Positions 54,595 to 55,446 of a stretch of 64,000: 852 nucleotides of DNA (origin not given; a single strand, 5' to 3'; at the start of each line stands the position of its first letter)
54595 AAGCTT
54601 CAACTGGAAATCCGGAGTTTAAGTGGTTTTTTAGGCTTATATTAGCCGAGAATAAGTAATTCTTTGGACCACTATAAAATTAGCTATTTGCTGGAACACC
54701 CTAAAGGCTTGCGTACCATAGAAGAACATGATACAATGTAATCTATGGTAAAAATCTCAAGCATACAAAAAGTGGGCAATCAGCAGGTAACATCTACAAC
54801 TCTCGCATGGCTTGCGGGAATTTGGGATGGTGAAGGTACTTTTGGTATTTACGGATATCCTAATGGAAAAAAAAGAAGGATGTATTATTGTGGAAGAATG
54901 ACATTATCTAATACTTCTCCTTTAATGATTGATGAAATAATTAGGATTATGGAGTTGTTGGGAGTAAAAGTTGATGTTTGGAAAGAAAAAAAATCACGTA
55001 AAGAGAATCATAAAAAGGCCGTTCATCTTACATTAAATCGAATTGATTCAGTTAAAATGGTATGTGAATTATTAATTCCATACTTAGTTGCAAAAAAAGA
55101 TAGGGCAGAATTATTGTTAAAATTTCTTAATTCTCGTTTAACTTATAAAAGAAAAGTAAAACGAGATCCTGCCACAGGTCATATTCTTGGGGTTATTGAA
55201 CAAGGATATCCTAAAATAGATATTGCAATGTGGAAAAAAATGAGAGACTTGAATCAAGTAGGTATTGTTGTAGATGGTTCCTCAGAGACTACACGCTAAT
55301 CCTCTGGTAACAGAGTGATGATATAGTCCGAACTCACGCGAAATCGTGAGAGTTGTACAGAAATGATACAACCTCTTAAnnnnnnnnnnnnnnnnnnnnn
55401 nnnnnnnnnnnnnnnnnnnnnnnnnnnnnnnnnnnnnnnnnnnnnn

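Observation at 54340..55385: Group I intron with a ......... homing endonuclease splitting the major capsid protein gene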

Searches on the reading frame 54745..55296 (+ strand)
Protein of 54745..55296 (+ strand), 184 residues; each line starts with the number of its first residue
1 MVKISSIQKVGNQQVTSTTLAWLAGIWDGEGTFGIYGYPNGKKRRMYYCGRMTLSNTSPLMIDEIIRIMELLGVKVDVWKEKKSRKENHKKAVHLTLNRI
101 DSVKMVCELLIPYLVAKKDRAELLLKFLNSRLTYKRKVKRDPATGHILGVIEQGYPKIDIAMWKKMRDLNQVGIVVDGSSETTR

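Call 4: search_protein_families(library=pfam, proteins=[window:54745-55296:+], max_evalue=0.01)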
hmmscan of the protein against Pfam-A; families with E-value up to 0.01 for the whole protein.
window:54745-55296:+ (184 aa): 3 families
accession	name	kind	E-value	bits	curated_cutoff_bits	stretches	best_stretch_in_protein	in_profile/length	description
PF14528.11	LAGLIDADG_3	-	4.8e-05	24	22.5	1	20-102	4-73/82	LAGLIDADG-like domain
PF05204.19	Hom_end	-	0.00095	19.7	21.1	1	21-98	16-85/110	Homing endonuclease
PF00961.24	LAGLIDADG_1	-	0.0097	17.2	23.1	0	23-118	1-91/102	LAGLIDADG endonuclease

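Call 5: search_protein_families(library=phrogs, proteins=[window:54745-55296:+], max_evalue=0.01)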
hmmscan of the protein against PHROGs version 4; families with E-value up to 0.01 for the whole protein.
window:54745-55296:+ (184 aa): 1 family
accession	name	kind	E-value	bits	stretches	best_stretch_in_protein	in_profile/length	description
phrog_5046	-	DNA, RNA and nucleotide metabolism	2.1e-15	58.3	1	17-137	5-119/161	HNH endonuclease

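Call 31: search_solved_structures(query=window:54745-55296:+, max_evalue=1, show_alignments=1)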
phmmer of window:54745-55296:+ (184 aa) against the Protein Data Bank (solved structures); distinct sequences matched with E-value up to 1: 12.
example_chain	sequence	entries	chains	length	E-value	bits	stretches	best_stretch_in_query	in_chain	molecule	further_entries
5v0q_A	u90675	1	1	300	4.6e-05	26.6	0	22-113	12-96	I-OnuI_e-vHIVInt_v1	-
5t8d_A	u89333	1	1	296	0.00027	24.1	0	19-51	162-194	I-OnuI_e-vHIVInt_v2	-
3fd2_A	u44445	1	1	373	0.057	16.5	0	17-130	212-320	Site-specific DNA endonuclease I-MsoI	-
9srb_A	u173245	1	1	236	0.066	16.3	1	59-106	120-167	Ribosome maturation protein SDO1 homolog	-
3rru_A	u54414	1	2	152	0.09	15.9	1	77-156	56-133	TOM1L1 protein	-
3eh8_A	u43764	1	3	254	0.18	14.9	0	12-56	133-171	Intron-encoded DNA endonuclease I-AniI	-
7zu0_E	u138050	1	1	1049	0.25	14.5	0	84-133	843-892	Vacuolar morphogenesis protein 6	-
1p8k_Z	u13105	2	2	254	0.29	14.2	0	12-38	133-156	Intron-encoded endonuclease I-AniI | LAGLIDADG endonuclease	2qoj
5t2o_A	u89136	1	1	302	0.32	14.1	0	19-36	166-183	I-OnuI_e-ag011377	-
9xy8_A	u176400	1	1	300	0.48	13.5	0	19-37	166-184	eI-OnuI_P456_CCC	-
3uvf_A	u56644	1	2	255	0.78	12.8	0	7-37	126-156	Intron-encoded DNA endonuclease I-HjeMI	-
5t2n_A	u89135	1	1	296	0.85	12.7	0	19-36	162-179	I-OnuI_e-ag007820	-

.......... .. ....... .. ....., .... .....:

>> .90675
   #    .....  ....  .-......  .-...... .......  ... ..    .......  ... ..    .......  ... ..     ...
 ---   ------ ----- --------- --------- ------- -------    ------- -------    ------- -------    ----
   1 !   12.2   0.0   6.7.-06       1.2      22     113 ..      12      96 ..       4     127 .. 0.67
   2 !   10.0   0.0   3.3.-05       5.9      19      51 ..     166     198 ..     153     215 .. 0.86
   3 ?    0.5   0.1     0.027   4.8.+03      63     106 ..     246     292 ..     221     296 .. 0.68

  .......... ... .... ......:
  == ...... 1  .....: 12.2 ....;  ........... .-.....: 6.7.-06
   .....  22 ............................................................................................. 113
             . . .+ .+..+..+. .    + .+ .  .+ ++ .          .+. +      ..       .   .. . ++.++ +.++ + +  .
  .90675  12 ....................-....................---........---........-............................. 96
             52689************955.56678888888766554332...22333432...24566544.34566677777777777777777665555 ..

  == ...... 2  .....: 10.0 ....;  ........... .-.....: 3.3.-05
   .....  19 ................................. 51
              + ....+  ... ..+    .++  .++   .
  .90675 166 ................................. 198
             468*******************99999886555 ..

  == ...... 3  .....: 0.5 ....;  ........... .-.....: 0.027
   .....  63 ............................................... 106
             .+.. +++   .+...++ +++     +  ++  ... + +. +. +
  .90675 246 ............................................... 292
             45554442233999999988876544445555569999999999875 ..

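Call 32: find_related_loci(query=A2, collection=viral_contigs, flank=1500)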
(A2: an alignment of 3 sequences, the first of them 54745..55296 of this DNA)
Query A2 (184 aa) in viral_contigs; peptide patterns used: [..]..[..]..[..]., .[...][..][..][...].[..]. (x = any residue, [..] = any of these).
254 stretches matched a pattern; 19 encode a relative of the query (tblastn E <= 1e-3); 19 distinct loci.
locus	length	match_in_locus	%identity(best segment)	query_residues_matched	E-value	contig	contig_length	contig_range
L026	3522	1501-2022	59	10-184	2e-69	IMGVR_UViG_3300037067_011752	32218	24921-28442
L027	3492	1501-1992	53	10-173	5e-59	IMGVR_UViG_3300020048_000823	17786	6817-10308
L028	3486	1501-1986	34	10-184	2e-21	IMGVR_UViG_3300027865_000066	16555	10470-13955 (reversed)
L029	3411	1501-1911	34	10-145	5e-23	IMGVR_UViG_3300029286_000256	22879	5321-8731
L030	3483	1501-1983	33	5-173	2e-20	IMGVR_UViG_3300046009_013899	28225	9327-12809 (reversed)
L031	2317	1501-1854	34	12-132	6e-19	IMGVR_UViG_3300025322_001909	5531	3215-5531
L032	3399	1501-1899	37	3-139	8e-18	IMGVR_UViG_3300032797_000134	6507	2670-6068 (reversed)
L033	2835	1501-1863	34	12-131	4e-17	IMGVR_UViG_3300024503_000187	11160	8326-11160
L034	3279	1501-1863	34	5-131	1e-14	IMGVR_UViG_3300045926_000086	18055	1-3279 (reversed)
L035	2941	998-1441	35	2-140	5e-14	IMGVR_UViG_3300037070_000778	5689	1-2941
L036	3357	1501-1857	32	14-131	2e-12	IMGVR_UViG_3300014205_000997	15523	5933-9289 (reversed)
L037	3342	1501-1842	30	18-132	3e-12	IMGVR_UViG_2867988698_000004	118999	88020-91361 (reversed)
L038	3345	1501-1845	30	17-132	5e-12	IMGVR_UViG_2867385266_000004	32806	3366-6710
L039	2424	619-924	33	17-119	5e-11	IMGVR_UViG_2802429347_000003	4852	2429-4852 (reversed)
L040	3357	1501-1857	29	12-133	7e-10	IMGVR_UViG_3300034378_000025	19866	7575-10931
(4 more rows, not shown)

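Call 48: find_homologous_proteins(query=window:54745-55296:+, max_evalue=0.00001)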
Query window:54745-55296:+ (184 aa): 62 proteins with E <= 0.00001 among 147 candidates.
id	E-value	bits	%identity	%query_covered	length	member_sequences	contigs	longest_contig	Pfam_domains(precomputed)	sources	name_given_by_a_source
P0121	2.0e-117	407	100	100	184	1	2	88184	-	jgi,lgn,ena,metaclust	metaclust:\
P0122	6.7e-100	350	87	95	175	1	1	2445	-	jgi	jgi:hypothetical protein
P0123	5.8e-88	311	76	100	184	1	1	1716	-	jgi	jgi:hypothetical protein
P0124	3.0e-86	306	76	97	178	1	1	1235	PF14528.12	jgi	jgi:hypothetical protein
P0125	3.8e-86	305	76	100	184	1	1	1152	PF00961.25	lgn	-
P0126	6.8e-85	301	77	95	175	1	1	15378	PF14528.12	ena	-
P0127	7.6e-85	301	79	95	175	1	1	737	-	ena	-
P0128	1.5e-77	277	69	100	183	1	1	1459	PF14528.12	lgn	-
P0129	3.0e-71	257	68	95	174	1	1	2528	PF14528.12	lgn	-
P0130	4.6e-70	253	64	100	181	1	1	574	PF14528.12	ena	-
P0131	6.9e-64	233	60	95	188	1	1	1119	PF14528.12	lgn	-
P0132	2.1e-63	231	59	95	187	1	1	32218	PF14528.12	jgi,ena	jgi:hypothetical protein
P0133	6.3e-61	223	58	95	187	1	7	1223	PF00961.25,PF14528.12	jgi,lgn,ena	-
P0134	6.5e-60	220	61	95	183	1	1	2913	PF00961.25,PF14528.12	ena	-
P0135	7.6e-60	220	58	95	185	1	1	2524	PF14528.12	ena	-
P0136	4.5e-59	217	62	95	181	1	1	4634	PF00961.25,PF14528.12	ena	-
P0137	4.8e-59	217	57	95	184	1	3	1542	PF00961.25,PF14528.12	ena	-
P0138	2.3e-58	215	59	95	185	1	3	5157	PF14528.12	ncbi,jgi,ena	jgi:hypothetical protein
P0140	7.4e-58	213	56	95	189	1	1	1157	PF14528.12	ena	-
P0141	1.7e-57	212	57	89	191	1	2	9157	PF14528.12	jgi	jgi:intein/homing endonuclease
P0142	3.3e-56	208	56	95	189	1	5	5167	PF14528.12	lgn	-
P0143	5.7e-55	204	54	97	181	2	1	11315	PF14528.12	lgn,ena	-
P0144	1.2e-54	203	58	89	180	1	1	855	PF14528.12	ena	-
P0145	2.3e-54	202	55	100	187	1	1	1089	PF14528.12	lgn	-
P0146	1.4e-52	196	56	95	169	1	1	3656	PF00961.25,PF14528.12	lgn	-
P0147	1.4e-52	196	53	89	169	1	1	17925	PF14528.12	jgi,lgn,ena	-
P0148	5.8e-52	194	54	100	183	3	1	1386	PF14528.12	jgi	-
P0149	9.2e-51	190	54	93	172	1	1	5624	PF14528.12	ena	-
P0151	9.0e-48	180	56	90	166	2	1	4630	PF00961.25,PF14528.12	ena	-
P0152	1.7e-47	180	52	90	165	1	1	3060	PF14528.12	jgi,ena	-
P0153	4.6e-47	178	52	94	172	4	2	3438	PF14528.12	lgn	-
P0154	1.4e-46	177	54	89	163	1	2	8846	PF05204.20,PF14528.12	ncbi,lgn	-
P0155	1.7e-42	163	50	95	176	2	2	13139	PF14528.12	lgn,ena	-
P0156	2.7e-35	140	40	96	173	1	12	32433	PF14528.12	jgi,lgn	jgi:hypothetical protein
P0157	2.3e-34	137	44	95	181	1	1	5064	PF14528.12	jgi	jgi:hypothetical protein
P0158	9.7e-33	132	42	90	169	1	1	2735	PF00961.25,PF14528.12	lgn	-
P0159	2.9e-27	114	38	89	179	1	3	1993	PF14528.12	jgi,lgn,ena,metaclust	metaclust:\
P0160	3.1e-21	94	38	88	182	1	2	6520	PF14528.12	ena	-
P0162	3.3e-19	87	35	90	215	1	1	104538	PF14528.12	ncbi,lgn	-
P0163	7.1e-18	83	32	94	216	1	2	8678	PF14528.12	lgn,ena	-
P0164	1.1e-17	82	39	70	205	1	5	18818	PF14528.12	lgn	-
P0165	1.6e-17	82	35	86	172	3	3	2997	PF14528.12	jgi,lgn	jgi:hypothetical protein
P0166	2.3e-17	81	35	94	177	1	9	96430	PF14528.12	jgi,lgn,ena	-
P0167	1.0e-16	79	38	66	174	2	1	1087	PF14528.12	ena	-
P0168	2.7e-15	75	31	95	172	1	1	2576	PF14528.12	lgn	-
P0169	6.1e-15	74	31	90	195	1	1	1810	PF00961.25,PF14528.12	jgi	jgi:hypothetical protein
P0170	3.0e-13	68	32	82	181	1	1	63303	PF14528.12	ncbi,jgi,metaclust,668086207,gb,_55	metaclust:\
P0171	1.4e-12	66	31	89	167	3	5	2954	PF14528.12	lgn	-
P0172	2.7e-12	65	33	67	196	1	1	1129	PF14528.12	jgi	jgi:hypothetical protein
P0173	5.8e-12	64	30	86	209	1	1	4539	PF14528.12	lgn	-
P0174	6.8e-12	64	32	96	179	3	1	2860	PF14528.12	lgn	-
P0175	1.5e-11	62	37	71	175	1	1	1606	PF14528.12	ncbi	-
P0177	2.5e-10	59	32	67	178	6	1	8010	PF14528.12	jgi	-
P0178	2.5e-10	59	33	70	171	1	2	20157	PF14528.12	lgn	-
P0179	3.2e-10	58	30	68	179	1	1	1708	PF14528.12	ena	-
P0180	4.0e-10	58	33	67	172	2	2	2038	PF14528.12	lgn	-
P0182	2.6e-8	52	33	69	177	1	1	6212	PF14528.12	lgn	-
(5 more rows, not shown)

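Call 55: predict_structure(alignment_id=A4)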
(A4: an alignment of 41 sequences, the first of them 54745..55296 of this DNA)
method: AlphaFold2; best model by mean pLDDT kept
length: 184 residues; sequences in the alignment: 41
mean_pLDDT: 87.8   pTM: 0.79
mean pLDDT of the five models: 87.8, 87.3, 87.2, 86.1, 85.6
residues with pLDDT >= 90: 130; 70-90: 28; 50-70: 10; < 50: 16
segments of 3 or more residues with pLDDT < 50: 1-4, 7-11, 178-184
pLDDT, mean of each block of 10 residues (from residue 1): 48 81 97 93 85 97 98 97 90 97 98 98 98 92 92 89 95 56 40
secondary structure, 60 per line:
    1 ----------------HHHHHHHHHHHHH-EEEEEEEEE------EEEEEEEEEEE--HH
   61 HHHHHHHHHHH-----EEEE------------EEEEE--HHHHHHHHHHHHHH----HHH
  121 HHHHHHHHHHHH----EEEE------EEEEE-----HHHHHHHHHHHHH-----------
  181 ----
elements in order: H17-29 E31-39 E46-56 H59-71 E77-80 E93-97 H100-113 H118-132 E137-140 E147-151 H157-169

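Call 57: fold_search(model_id=the predicted structure, library=pdb)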
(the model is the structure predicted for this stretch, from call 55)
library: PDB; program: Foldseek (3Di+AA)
matches with E <= 10: 1087; with E <= 0.001: 113
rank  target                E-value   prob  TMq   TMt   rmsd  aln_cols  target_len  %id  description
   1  2xe0_A                5.8e-08  1.00  0.59  0.70   6.3       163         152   16  Molecular basis of engineered meganuclease targeting of the endogenous human RAG1 locus (released 2010-09-29)
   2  3mxb_R                6.1e-08  1.00  0.59  0.69   6.2       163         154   16  Molecular basis of engineered meganuclease targeting of the endogenous human RAG1 locus (released 2010-10-06)
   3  6fb8_B                7.3e-08  1.00  0.59  0.70   6.2       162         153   15  Crystal Structure of the I-CreI Homing Endonuclease D75N variant in complex with an altered version of its target DNA  (released 2018-07-18)
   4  3mxb_A                8.6e-08  1.00  0.58  0.69   6.5       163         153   15  Molecular basis of engineered meganuclease targeting of the endogenous human RAG1 locus (released 2010-10-06)
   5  5a74_A                9.2e-08  1.00  0.51  0.59   3.6       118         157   21  Crystal structure of the homing endonuclease I-CvuI in complex with its target (Sro1.3) in the presence of 2 mM Mn (released 2015-09-23)
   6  5a72_A                1.0e-07  1.00  0.50  0.57   3.8       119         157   21  Crystal structure of the homing endonuclease I-CvuI in complex with its target (Sro1.3) in the presence of 2 mM Ca (released 2015-09-23)
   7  5a72_B                1.2e-07  1.00  0.51  0.58   3.7       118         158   21  Crystal structure of the homing endonuclease I-CvuI in complex with its target (Sro1.3) in the presence of 2 mM Ca (released 2015-09-23)
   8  2xe0_B                1.2e-07  1.00  0.59  0.71   6.7       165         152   14  Molecular basis of engineered meganuclease targeting of the endogenous human RAG1 locus (released 2010-09-29)
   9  2i3q_A                1.2e-07  1.00  0.57  0.68   6.2       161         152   17  Q44V mutant of Homing Endonuclease I-CreI (released 2006-09-05)
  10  2vbj_A                1.3e-07  1.00  0.59  0.71   5.5       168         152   16  Molecular basis of human XPC gene recognition and cleavage by engineered homing endonuclease heterodimers (released 2008-10-28)
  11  2vbn_A                1.3e-07  1.00  0.59  0.70   6.2       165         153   16  Molecular basis of human XPC gene recognition and cleavage by engineered homing endonuclease heterodimers (released 2008-10-28)
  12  4aad_A                1.5e-07  1.00  0.57  0.69   6.4       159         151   16  Crystal structure of the mutant D75N I-CreI in complex with its wild- type target in absence of metal ions at the acti (released 2012-05-02)
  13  3mxb_B                1.5e-07  1.00  0.59  0.70   6.1       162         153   14  Molecular basis of engineered meganuclease targeting of the endogenous human RAG1 locus (released 2010-10-06)
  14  1n3f_A                1.5e-07  1.00  0.58  0.70   6.3       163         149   16  Crystal structure of I-CreI bound to a palindromic DNA sequence II (palindrome of right side of wildtype DNA target se (released 2003-06-03)
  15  5a74_B                1.5e-07  1.00  0.50  0.57   3.7       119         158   21  Crystal structure of the homing endonuclease I-CvuI in complex with its target (Sro1.3) in the presence of 2 mM Mn (released 2015-09-23)
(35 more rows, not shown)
